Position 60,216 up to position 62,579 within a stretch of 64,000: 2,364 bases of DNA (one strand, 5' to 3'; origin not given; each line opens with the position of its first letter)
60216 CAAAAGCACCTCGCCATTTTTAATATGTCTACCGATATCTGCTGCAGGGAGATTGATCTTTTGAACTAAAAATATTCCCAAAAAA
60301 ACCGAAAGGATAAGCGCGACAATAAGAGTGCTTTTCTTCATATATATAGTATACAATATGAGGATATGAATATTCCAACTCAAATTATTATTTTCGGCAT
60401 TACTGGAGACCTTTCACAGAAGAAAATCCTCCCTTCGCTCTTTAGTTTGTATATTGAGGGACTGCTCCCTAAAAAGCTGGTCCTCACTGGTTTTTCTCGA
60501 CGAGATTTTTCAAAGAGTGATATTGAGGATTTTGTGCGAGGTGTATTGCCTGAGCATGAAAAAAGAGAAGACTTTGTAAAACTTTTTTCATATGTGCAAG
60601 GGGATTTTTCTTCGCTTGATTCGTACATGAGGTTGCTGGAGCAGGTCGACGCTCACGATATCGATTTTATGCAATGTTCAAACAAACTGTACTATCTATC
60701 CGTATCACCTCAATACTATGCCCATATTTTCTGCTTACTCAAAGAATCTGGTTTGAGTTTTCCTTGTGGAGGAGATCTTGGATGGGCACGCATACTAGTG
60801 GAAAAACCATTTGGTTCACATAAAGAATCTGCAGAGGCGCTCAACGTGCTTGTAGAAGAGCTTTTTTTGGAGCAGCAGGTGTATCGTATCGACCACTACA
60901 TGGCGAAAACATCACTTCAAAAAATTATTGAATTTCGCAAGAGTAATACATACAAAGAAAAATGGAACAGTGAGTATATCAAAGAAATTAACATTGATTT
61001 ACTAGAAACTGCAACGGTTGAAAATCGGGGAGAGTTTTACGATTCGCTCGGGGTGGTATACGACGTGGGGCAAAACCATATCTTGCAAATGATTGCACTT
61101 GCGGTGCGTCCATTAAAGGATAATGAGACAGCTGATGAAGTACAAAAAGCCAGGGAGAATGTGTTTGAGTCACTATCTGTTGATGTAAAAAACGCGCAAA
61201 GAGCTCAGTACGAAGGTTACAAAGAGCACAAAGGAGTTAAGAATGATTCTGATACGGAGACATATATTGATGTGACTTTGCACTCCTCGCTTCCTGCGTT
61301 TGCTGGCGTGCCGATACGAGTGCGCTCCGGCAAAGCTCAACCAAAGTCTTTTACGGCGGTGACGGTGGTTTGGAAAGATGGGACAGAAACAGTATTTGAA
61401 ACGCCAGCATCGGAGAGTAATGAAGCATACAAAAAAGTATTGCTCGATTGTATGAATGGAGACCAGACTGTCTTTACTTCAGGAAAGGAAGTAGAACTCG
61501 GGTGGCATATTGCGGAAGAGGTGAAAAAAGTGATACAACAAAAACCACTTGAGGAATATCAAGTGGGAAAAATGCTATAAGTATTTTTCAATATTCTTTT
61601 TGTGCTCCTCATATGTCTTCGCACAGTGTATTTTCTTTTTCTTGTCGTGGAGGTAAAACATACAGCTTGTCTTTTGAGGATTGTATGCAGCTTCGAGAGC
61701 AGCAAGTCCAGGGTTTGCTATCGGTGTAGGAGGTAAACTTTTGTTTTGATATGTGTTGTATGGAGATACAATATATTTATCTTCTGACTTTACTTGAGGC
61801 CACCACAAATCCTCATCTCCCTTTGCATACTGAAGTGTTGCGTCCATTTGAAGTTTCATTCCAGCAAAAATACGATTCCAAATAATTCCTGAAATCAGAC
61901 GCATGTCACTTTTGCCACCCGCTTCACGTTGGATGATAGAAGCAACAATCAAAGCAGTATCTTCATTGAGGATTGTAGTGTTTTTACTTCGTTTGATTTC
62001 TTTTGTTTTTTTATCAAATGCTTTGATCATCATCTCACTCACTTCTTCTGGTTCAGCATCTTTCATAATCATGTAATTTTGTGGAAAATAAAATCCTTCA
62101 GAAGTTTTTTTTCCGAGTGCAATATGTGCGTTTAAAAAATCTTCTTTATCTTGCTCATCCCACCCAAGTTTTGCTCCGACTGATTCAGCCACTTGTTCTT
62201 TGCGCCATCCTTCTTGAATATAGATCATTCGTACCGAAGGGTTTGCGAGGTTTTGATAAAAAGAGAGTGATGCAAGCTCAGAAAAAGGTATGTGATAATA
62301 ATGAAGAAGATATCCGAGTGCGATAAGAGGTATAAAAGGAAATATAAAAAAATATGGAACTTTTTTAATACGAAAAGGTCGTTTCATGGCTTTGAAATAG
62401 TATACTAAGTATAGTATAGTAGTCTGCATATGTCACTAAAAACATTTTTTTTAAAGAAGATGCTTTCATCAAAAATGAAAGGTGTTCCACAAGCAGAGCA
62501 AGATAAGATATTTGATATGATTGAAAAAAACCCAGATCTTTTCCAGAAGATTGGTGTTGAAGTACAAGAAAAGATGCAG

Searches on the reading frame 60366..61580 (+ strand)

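Call 87: search_protein_families(library=pfam, proteins=[window:60366-61580:+], max_evalue=0.00001)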
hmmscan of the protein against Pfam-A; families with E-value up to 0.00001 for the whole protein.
window:60366-61580:+ (404 aa): 2 families
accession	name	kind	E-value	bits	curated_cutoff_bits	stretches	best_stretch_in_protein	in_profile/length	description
PF00479.28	G6PD_N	-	2.2e-45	156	22.1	1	8-185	1-182/183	Glucose-6-phosphate dehydrogenase, NAD binding domain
PF02781.21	G6PD_C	-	2.1e-44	152.2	27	2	191-345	4-174/296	Glucose-6-phosphate dehydrogenase, C-terminal domain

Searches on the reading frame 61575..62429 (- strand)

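Call 87: search_protein_families(library=pfam, proteins=[window:61575-62429:-], max_evalue=0.00001)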
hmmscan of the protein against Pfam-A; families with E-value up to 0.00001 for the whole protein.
window:61575-62429:- (284 aa): 1 family
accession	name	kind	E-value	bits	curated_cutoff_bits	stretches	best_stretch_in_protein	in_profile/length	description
PF02618.21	YceG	-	6e-59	200.2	32.4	1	56-282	56-275/275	YceG-like family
